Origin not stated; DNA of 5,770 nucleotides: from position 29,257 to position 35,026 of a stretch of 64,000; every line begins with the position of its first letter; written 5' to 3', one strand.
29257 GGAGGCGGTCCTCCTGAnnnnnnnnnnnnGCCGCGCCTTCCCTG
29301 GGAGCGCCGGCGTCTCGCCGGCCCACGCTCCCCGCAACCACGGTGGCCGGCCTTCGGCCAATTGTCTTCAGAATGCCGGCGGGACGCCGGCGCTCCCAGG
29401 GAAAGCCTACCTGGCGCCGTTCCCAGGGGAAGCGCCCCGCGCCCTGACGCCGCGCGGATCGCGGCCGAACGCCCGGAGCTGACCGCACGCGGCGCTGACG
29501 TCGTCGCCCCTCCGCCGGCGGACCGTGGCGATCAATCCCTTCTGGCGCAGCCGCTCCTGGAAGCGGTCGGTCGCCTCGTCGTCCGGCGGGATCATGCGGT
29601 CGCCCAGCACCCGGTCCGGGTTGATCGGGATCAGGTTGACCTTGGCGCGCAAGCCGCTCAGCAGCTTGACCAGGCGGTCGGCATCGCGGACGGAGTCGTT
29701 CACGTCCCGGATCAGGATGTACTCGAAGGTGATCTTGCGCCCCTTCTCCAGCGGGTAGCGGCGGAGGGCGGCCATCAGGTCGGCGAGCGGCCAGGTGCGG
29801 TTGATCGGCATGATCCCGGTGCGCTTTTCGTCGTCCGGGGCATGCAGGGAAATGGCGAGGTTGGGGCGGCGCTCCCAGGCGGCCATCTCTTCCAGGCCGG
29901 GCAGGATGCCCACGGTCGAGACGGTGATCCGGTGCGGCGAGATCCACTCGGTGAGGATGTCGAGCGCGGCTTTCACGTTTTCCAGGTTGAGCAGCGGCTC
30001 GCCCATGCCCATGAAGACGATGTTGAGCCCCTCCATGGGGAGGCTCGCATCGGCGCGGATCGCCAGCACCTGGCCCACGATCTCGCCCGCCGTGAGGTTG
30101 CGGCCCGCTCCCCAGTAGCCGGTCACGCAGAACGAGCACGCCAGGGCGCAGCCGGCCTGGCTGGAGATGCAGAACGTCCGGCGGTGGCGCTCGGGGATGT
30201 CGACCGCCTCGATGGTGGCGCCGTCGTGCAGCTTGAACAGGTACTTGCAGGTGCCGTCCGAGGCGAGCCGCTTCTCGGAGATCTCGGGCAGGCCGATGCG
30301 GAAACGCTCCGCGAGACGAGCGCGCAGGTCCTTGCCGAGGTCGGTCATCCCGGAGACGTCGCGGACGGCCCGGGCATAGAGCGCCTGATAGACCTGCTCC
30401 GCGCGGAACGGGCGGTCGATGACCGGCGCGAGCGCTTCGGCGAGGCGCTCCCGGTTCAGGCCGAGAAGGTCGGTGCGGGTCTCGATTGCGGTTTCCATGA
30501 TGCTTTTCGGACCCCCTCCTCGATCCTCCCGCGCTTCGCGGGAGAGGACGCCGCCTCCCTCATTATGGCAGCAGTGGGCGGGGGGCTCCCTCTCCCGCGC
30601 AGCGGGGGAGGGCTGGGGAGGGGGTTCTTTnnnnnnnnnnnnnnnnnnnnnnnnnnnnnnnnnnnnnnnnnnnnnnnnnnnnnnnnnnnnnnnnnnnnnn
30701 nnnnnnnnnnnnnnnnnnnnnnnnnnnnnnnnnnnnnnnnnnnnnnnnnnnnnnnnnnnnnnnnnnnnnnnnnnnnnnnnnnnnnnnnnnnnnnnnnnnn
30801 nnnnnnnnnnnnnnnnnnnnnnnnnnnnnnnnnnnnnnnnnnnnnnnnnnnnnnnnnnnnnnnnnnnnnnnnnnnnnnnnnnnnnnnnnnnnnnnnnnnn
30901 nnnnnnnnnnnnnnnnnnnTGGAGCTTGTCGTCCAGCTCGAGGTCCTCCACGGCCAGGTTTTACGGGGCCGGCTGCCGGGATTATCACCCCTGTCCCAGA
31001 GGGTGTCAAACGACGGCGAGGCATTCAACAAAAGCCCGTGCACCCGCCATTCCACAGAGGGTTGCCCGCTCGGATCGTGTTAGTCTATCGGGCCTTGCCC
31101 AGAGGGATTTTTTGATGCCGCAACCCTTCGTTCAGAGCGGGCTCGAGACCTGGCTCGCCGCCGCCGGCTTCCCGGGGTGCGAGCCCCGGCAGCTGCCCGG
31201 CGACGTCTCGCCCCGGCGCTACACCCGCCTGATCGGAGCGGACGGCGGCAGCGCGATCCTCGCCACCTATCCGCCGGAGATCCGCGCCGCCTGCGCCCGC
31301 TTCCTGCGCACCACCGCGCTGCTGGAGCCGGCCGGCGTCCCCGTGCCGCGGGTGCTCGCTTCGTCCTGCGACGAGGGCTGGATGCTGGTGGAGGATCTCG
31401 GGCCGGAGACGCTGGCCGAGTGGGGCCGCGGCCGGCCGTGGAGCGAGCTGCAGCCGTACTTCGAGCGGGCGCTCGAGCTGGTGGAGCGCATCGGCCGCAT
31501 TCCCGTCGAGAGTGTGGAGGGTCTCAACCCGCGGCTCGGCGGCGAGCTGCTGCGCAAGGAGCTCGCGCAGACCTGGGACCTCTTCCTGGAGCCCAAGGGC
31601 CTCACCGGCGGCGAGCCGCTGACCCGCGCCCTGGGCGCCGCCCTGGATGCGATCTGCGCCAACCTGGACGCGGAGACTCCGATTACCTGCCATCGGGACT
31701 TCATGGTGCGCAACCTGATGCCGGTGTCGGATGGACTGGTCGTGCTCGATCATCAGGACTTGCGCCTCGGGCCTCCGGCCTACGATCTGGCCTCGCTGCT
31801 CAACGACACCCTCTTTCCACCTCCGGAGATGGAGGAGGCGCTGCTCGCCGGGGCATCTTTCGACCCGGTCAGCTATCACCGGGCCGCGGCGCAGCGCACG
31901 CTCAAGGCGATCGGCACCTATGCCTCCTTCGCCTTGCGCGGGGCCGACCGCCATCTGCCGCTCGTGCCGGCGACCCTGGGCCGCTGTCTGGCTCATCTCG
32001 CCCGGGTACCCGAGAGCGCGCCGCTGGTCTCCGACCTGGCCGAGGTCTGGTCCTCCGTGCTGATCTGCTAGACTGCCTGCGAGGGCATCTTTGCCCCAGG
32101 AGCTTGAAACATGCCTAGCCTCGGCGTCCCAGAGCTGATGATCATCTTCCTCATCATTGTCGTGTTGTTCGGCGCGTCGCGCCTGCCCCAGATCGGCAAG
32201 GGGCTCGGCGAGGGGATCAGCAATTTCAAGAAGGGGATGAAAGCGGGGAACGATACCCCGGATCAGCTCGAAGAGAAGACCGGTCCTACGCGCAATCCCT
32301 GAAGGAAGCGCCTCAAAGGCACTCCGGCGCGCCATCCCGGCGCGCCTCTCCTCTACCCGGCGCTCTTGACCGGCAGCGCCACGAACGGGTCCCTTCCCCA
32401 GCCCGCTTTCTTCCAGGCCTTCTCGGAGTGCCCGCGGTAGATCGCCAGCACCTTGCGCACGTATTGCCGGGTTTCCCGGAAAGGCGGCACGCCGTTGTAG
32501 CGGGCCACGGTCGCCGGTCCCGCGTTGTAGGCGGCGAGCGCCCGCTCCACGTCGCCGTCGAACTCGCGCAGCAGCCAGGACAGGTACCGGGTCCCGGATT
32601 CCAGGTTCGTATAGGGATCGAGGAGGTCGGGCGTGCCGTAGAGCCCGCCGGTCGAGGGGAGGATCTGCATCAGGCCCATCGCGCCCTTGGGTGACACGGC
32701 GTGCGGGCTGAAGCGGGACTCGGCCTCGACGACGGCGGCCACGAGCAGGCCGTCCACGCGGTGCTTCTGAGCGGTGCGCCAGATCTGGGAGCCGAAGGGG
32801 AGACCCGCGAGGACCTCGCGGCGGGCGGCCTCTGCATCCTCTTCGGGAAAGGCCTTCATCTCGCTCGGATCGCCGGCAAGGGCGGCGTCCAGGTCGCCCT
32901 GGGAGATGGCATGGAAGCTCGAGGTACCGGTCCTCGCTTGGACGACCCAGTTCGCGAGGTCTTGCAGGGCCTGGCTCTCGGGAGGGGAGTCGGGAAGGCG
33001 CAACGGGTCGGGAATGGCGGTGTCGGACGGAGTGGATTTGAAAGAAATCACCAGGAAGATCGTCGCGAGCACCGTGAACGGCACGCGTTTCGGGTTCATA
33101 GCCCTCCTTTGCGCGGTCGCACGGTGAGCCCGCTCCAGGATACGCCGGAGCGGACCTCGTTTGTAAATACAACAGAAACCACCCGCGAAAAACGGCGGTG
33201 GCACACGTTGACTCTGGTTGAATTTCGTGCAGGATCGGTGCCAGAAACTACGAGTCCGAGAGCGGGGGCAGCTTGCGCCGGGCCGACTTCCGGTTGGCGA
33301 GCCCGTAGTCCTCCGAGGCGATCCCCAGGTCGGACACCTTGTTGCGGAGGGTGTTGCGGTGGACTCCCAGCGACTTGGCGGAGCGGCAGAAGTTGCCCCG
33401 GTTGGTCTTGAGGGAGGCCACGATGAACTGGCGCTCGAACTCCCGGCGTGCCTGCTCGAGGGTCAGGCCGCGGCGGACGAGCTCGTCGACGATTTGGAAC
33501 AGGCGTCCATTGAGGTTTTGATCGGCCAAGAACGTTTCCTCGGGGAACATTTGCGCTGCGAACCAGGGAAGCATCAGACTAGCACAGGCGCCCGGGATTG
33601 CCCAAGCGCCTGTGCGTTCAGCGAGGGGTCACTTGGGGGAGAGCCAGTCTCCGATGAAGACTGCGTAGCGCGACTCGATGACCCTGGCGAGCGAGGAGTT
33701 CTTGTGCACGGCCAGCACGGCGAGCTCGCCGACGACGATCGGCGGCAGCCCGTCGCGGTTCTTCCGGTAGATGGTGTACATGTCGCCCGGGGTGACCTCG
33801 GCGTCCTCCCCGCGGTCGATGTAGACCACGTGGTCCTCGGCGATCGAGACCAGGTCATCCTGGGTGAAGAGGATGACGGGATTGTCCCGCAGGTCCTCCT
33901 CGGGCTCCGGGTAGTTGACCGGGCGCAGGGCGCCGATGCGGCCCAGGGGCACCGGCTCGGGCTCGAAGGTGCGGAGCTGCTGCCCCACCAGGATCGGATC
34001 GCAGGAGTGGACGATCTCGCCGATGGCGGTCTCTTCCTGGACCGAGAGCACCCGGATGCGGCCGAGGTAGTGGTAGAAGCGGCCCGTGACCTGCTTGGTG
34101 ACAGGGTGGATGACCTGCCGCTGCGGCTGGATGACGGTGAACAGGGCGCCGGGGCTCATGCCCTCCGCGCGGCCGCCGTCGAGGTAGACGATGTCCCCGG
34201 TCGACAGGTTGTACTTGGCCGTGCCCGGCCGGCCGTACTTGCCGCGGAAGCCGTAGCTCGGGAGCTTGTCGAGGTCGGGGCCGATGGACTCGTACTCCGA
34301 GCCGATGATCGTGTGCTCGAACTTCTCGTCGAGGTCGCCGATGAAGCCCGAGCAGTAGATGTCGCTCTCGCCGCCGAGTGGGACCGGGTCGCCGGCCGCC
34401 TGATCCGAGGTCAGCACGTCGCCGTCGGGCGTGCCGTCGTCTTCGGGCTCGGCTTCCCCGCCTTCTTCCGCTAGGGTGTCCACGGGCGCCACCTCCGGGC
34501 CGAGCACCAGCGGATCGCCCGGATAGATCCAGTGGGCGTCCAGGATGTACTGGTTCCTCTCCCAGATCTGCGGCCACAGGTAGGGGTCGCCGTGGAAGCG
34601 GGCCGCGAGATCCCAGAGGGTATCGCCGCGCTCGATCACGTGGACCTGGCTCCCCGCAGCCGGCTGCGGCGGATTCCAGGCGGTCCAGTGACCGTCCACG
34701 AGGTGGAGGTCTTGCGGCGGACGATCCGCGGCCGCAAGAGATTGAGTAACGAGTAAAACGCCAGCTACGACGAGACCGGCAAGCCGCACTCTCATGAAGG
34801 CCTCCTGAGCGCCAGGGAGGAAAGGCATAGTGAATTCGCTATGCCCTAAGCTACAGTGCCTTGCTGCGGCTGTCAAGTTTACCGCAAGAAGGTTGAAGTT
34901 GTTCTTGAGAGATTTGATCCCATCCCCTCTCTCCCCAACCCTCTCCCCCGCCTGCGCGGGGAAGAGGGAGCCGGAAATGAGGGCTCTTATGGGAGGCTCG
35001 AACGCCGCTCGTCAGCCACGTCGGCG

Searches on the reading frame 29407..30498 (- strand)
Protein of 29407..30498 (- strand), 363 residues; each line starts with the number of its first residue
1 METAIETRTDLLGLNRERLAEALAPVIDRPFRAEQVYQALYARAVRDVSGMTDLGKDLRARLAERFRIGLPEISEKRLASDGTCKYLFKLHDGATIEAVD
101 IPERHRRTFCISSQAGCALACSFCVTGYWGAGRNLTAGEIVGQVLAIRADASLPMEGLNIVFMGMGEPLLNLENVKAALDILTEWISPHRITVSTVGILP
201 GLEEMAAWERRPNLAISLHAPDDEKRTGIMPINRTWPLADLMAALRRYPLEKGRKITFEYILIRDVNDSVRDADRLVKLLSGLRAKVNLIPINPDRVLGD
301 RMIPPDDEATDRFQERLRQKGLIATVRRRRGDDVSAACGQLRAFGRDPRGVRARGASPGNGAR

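Call 79: search_protein_families(library=pfam, proteins=[window:29407-30498:-], max_evalue=0.0001)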
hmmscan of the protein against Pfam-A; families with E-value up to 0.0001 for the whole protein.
window:29407-30498:- (363 aa): 2 families
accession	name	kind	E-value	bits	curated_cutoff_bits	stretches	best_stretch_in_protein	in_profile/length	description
PF04055.27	Radical_SAM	-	9.6e-15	55.6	29.5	1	112-269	2-157/166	Radical SAM superfamily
PF21016.3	RlmN_N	-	5.3e-14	52.2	24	1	9-68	1-60/60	Ribosomal RNA large subunit methyltransferase N-terminal domain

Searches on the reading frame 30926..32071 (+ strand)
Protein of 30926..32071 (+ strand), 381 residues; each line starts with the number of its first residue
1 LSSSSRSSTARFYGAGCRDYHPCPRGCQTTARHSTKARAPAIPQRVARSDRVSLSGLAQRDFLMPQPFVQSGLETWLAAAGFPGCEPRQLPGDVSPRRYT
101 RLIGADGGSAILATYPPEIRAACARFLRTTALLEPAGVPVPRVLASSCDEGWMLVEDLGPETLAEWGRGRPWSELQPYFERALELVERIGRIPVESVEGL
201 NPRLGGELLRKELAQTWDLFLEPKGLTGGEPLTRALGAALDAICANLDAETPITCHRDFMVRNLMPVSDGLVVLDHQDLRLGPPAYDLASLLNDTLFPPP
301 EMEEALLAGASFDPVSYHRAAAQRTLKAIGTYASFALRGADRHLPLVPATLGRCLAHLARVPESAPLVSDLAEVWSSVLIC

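Call 79: search_protein_families(library=pfam, proteins=[window:30926-32071:+], max_evalue=0.0001)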
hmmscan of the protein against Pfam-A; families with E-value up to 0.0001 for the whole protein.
window:30926-32071:+ (381 aa): 1 family
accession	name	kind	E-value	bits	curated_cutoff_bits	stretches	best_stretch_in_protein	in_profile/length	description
PF01636.29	APH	-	2.5e-24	86.8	23.2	1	88-314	3-233/239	Phosphotransferase enzyme family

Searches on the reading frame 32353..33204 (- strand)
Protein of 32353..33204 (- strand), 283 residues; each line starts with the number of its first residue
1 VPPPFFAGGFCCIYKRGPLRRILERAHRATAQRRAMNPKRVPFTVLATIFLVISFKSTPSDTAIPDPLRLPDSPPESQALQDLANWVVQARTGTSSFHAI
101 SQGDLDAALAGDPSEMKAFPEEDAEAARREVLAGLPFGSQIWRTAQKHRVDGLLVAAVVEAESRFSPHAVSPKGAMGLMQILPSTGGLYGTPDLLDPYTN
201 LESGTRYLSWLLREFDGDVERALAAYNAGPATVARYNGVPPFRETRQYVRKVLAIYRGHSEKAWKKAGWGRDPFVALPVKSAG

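Call 79: search_protein_families(library=pfam, proteins=[window:32353-33204:-], max_evalue=0.0001)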
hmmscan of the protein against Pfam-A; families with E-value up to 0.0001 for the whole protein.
window:32353-33204:- (283 aa): 1 family
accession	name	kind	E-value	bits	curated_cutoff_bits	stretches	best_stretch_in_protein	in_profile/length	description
PF01464.25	SLT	-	8.8e-28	96.7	21.3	1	144-246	6-114/117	Transglycosylase SLT domain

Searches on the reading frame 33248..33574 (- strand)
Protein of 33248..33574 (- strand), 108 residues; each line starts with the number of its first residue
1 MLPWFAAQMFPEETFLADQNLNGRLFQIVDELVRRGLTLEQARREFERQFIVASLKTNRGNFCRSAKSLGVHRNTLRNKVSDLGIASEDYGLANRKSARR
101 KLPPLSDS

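Call 79: search_protein_families(library=pfam, proteins=[window:33248-33574:-], max_evalue=0.0001)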
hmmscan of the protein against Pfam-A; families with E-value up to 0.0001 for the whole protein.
window:33248-33574:- (108 aa): 1 family
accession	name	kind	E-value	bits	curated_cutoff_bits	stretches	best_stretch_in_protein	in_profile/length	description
PF02954.25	HTH_8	-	2.3e-07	30.9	22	1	43-80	2-39/42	Bacterial regulatory protein, Fis family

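Call 90: search_protein_families(library=pfam, proteins=[window:33248-33574:-], max_evalue=0.01)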
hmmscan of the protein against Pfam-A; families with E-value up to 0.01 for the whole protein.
window:33248-33574:- (108 aa): 2 families
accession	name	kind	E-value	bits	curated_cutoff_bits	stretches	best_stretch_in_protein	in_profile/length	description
PF02954.25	HTH_8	-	2.3e-07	30.9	22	1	43-80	2-39/42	Bacterial regulatory protein, Fis family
PF13556.12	HTH_30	-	0.00041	20.5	27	1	58-80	11-33/59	PucR C-terminal helix-turn-helix domain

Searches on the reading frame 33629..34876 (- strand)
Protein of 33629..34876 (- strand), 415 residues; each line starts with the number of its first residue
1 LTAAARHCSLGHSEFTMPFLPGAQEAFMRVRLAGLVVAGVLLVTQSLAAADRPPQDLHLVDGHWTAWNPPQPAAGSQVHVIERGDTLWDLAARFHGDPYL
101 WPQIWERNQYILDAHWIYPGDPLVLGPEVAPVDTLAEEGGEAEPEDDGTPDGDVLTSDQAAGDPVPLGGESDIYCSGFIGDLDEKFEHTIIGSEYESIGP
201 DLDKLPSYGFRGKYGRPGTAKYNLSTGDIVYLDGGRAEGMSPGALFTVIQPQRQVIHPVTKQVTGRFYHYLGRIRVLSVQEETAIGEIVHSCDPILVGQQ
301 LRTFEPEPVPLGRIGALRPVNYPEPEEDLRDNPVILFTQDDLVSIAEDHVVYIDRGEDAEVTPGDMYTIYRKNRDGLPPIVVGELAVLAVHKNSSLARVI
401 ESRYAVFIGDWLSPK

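Call 79: search_protein_families(library=pfam, proteins=[window:33629-34876:-], max_evalue=0.0001)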
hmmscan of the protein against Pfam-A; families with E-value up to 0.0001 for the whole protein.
window:33629-34876:- (415 aa): 2 families
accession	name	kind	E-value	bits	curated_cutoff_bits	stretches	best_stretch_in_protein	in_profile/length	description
PF01476.26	LysM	-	3.7e-06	27.2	20.9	1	79-125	1-42/43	LysM domain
PF16538.11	FlgT_C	-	6e-06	27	27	0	230-290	4-62/77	Flagellar assembly protein T, C-terminal domain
